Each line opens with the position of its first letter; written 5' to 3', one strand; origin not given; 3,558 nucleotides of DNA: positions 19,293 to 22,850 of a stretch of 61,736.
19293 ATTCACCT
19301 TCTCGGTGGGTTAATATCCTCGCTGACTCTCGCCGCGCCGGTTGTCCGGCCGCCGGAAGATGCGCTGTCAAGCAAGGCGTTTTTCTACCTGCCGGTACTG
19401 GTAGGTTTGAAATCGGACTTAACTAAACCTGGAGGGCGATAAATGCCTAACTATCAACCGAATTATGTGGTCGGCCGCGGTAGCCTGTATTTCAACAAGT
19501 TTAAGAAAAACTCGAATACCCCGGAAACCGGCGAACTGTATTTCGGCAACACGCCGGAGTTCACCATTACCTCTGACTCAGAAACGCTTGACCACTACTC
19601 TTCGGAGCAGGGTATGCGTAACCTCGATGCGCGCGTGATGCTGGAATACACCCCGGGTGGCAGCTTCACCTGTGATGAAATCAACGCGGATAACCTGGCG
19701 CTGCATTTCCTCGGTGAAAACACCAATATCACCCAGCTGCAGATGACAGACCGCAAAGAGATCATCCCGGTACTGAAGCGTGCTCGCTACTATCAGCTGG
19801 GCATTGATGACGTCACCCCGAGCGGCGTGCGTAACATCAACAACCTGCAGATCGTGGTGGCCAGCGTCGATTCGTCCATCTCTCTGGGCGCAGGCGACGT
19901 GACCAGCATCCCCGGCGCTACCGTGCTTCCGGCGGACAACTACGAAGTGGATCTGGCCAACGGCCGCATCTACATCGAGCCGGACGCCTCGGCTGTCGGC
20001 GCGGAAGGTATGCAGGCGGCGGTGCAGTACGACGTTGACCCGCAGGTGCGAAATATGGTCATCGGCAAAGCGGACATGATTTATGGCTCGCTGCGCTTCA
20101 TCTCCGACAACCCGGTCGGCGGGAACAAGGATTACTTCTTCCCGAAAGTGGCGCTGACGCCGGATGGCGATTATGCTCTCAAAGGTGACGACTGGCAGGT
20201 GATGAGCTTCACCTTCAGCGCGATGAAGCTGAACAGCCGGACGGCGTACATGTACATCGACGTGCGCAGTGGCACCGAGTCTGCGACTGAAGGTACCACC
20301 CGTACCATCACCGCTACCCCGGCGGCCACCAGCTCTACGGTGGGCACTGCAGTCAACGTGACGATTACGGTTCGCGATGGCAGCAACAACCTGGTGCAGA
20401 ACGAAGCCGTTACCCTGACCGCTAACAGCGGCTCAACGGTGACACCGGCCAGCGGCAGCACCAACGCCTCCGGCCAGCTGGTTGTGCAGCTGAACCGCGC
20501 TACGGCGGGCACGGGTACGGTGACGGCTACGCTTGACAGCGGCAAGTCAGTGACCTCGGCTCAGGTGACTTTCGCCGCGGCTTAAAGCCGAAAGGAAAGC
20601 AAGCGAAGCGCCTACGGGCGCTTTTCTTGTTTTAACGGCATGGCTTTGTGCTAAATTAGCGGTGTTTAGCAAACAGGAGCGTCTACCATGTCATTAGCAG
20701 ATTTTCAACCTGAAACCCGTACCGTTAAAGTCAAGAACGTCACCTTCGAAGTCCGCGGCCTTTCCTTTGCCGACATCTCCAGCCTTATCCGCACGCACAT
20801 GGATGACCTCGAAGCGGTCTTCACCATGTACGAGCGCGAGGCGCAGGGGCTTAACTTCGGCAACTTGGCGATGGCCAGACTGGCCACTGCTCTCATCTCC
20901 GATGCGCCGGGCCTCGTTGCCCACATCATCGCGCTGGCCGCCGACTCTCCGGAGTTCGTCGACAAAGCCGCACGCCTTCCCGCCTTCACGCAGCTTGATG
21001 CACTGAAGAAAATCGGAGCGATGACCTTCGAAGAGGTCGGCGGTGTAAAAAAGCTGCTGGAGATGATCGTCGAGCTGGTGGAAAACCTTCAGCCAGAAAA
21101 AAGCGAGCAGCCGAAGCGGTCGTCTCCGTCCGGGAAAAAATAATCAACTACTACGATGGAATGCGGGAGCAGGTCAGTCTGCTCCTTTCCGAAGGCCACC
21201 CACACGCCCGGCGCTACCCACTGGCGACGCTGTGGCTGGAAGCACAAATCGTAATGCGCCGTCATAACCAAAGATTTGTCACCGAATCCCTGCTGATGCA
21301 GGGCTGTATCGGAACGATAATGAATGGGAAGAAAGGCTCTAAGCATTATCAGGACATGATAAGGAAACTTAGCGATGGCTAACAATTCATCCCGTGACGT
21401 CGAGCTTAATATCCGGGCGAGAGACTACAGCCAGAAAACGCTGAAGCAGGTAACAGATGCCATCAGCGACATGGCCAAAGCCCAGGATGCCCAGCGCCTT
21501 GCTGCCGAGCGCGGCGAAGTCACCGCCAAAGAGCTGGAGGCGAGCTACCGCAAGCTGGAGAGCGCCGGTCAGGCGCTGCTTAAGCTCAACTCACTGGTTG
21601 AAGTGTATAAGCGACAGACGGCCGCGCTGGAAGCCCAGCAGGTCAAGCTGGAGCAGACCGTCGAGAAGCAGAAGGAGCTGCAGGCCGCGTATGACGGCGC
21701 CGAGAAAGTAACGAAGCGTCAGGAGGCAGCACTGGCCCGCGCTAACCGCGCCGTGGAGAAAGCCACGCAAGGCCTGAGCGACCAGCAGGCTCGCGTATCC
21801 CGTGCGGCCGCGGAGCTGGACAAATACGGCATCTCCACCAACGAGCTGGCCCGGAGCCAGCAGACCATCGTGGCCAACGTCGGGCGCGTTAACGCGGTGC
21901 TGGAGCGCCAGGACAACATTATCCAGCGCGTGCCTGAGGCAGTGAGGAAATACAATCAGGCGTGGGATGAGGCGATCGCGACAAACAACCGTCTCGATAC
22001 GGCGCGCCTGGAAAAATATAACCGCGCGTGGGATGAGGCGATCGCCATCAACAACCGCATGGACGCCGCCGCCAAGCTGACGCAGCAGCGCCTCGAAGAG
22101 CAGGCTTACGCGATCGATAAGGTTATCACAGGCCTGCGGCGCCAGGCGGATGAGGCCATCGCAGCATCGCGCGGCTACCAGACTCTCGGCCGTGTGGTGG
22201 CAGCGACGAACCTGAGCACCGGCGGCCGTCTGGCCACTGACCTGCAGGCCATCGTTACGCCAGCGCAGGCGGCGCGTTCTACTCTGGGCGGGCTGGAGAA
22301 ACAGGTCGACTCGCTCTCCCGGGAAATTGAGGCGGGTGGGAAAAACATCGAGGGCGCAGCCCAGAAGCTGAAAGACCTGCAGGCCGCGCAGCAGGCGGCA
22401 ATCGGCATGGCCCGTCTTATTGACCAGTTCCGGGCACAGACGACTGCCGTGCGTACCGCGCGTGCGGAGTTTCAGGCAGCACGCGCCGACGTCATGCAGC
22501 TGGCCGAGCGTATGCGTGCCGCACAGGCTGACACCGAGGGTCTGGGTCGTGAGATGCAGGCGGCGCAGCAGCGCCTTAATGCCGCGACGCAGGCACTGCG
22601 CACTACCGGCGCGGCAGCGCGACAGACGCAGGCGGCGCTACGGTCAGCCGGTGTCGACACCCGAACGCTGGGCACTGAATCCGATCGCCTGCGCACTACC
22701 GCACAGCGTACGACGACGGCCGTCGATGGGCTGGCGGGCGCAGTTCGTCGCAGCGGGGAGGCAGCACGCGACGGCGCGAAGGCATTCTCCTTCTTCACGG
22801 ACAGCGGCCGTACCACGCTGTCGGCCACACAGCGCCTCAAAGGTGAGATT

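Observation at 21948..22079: In-frame 66-bp tandem duplication inside the tape measure gene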

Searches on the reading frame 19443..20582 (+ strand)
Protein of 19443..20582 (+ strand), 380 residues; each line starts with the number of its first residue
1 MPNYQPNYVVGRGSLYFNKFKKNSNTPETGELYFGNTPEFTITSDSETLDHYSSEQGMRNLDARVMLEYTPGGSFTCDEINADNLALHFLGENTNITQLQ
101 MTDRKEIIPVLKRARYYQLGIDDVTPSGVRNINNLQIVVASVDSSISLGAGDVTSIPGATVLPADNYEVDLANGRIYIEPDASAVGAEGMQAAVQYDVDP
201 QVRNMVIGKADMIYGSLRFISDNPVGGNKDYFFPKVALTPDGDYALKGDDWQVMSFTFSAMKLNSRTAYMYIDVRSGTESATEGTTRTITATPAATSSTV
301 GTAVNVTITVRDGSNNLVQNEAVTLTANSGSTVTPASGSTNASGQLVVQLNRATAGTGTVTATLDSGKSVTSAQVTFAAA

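Call 7: search_protein_families(library=pfam, proteins=[window:19443-20582:+], max_evalue=0.01)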
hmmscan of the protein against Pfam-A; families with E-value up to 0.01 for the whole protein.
window:19443-20582:+ (380 aa): 2 families
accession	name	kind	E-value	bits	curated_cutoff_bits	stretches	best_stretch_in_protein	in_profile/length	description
PF02369.22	Big_1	-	1.9e-12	47.5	34.9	1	298-377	13-92/93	Bacterial Ig-like domain (group 1)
PF09134.16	Invasin_D3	-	0.00017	22.5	33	1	287-379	5-97/98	Invasin, domain 3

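Call 8: search_protein_families(library=phrogs, proteins=[window:19443-20582:+], max_evalue=0.001)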
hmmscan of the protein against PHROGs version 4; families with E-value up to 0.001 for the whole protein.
window:19443-20582:+ (380 aa): 2 families
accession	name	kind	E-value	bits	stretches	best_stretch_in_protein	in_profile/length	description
phrog_807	-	tail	1.4e-60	206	1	3-268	2-242/256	major tail protein with Ig-like domain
phrog_7803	-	unknown function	3.2e-05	22.6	1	303-374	1017-1089/1642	-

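Call 54: search_solved_structures(query=window:19443-20582:+, max_evalue=0.001)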
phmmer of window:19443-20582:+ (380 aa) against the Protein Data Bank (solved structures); distinct sequences matched with E-value up to 0.001: 2.
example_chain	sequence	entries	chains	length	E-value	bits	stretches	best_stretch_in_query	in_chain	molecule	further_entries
8vhx_G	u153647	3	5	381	2.7e-138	464.6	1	3-379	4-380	Tail Tube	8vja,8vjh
6xgr_A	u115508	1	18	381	4e-138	464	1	3-379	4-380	YSD1_22 major tail protein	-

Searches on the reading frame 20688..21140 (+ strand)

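Call 7: search_protein_families(library=pfam, proteins=[window:20688-21140:+], max_evalue=0.01)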
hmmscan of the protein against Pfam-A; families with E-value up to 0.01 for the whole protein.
window:20688-21140:+ (151 aa): 1 family
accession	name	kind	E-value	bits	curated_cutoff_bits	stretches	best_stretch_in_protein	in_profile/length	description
PF23789.1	Pre_tape_measure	-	4.1e-55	186.1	27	1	1-145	1-146/149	Pre-tape measure protein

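Call 8: search_protein_families(library=phrogs, proteins=[window:20688-21140:+], max_evalue=0.001)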
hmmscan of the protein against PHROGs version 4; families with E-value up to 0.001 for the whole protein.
window:20688-21140:+ (151 aa): 2 families
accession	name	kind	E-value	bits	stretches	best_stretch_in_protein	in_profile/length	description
phrog_5260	-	tail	4.5e-42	144.6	1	1-140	1-147/155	tail protein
phrog_11703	-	tail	4.2e-38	132.3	1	1-125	1-129/232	tail length tape measure protein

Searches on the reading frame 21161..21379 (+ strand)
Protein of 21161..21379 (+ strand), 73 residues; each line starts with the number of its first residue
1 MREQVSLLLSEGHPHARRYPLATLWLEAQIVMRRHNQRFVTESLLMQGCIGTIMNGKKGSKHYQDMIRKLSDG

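Call 7: search_protein_families(library=pfam, proteins=[window:21161-21379:+], max_evalue=0.01)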
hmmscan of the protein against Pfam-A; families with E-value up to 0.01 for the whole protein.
window:21161-21379:+ (73 aa): 0 families

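Call 8: search_protein_families(library=phrogs, proteins=[window:21161-21379:+], max_evalue=0.001)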
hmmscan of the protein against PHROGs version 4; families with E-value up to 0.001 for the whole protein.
window:21161-21379:+ (73 aa): 3 families
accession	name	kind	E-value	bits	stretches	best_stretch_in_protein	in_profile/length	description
phrog_11703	-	tail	2.1e-28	100.6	1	1-73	160-232/232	tail length tape measure protein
phrog_9221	-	tail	3e-28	99.1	1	8-73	1-66/66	tail length tape measure protein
phrog_35334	-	tail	7.5e-12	46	1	43-73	19-49/49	tail length tape measure protein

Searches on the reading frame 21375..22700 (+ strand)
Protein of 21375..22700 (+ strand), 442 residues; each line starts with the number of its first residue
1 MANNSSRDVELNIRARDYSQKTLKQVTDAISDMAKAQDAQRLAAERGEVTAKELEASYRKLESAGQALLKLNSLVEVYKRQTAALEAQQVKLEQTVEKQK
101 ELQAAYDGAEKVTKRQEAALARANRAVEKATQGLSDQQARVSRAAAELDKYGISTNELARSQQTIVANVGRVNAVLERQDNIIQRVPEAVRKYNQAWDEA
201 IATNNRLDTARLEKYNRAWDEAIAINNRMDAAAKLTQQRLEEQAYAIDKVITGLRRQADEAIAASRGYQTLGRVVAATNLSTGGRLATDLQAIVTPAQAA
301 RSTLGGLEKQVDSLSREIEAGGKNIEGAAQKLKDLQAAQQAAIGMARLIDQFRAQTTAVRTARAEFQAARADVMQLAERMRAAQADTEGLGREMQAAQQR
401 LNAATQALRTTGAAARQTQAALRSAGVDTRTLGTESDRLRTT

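Call 11: search_dna_similar(query=window:21375-22700:+, collection=phages, mode=protein, max_rows=60, rows=spread)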
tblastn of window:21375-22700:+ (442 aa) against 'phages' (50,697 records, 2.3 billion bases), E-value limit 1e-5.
Records with a match: 197; places in all: 198; records where one place covers at least 80% of the query: 157.
Best place of each record, by identity: 60-80% 1; <60% 196.
By first word of the organism name: Salmonella 91; Klebsiella 23; Proteus 21; Aeromonas 15; Providencia 10; Escherichia 8; Serratia 5; Pseudomonas 4; Pectobacterium 4; Staphylococcus 3; and 7 more.
By host as written in the record: Salmonella enterica subsp. enterica serovar Typhimurium 25; Salmonella enterica 16; Proteus mirabilis 15; - 13; Salmonella sp. 10; Klebsiella pneumoniae 8; Salmonella enterica subsp. enterica serovar Enteritidis 5; Providencia rettgeri B0142 5; and 67 more.
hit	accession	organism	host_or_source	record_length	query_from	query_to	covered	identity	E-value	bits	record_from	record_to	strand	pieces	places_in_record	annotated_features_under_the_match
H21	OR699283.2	Salmonella phage BAU.Micro_SLP-22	Salmonella sp.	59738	1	442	100%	63.8%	4e-137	440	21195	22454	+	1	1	tail length tape measure protein (x2)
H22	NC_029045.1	Salmonella phage 37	Salmonella gallinarum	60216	1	442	100%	48.4%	3e-81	279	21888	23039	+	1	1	tail length tape measure protein (x2)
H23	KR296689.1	Salmonella phage 35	Salmonella gallinarum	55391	1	442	100%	48.4%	4e-81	278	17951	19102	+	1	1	tail tape measure protein | capsid assembly protein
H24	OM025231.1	Salmonella phage STM2 BHU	Salmonella enterica subsp. enterica ...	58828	1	442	100%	48.4%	4e-81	278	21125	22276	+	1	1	hypothetical protein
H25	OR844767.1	Escherichia phage ECO111 5-P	Escherichia coli O111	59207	1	442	100%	48.4%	4e-81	278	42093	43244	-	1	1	record has no annotation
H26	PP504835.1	Salmonella phage SAL_R1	Salmonella enterica subsp. enterica ...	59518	1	442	100%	48.4%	4e-81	278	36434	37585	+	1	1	tail length tape measure protein (x2)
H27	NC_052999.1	Salmonella phage ER24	Salmonella enterica subsp. enterica ...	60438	1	442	100%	48.4%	4e-81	278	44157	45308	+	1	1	smc: tail length tape measure protein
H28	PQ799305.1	Salmonella phage Ariobarzanes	Salmonella enterica subsp. enterica ...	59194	1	442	100%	48.4%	5e-81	278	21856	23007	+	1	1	tail length tape measure protein (x2)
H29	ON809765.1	Salmonella phage SeF6b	Salmonella enterica subsp. enterica ...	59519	1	442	100%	48.2%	2e-80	276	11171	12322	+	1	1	tail length tape measure protein (x2)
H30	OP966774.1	Salmonella phage PST-D32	Salmonella sp. CVCC3384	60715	1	442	100%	48.0%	5e-80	275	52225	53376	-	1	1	tail length tape-measure protein | hypothetical protein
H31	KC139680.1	Salmonella phage FSL SP-099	Salmonella enterica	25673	1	442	100%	47.7%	1e-80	277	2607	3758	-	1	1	tape measure protein | pre-tape measure frameshift protein G-T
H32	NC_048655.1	Salmonella phage BSPM4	Salmonella enterica subsp. enterica ...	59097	1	442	100%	47.7%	1e-80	277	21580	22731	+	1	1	tail length tape measure protein (x2)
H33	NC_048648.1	Salmonella phage ST-101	-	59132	1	442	100%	47.7%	1e-80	277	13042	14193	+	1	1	tail length tape measure protein (x2)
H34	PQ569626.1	Salmonella phage NSP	Salmonella sp.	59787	1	442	100%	47.7%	1e-80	277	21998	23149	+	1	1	tail length tape measure protein (x2)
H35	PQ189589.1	Salmonella phage Salmp-p7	Salmonella enterica subsp. enterica ...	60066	1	442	100%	47.7%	2e-80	276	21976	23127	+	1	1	smc: chromosome partition protein Smc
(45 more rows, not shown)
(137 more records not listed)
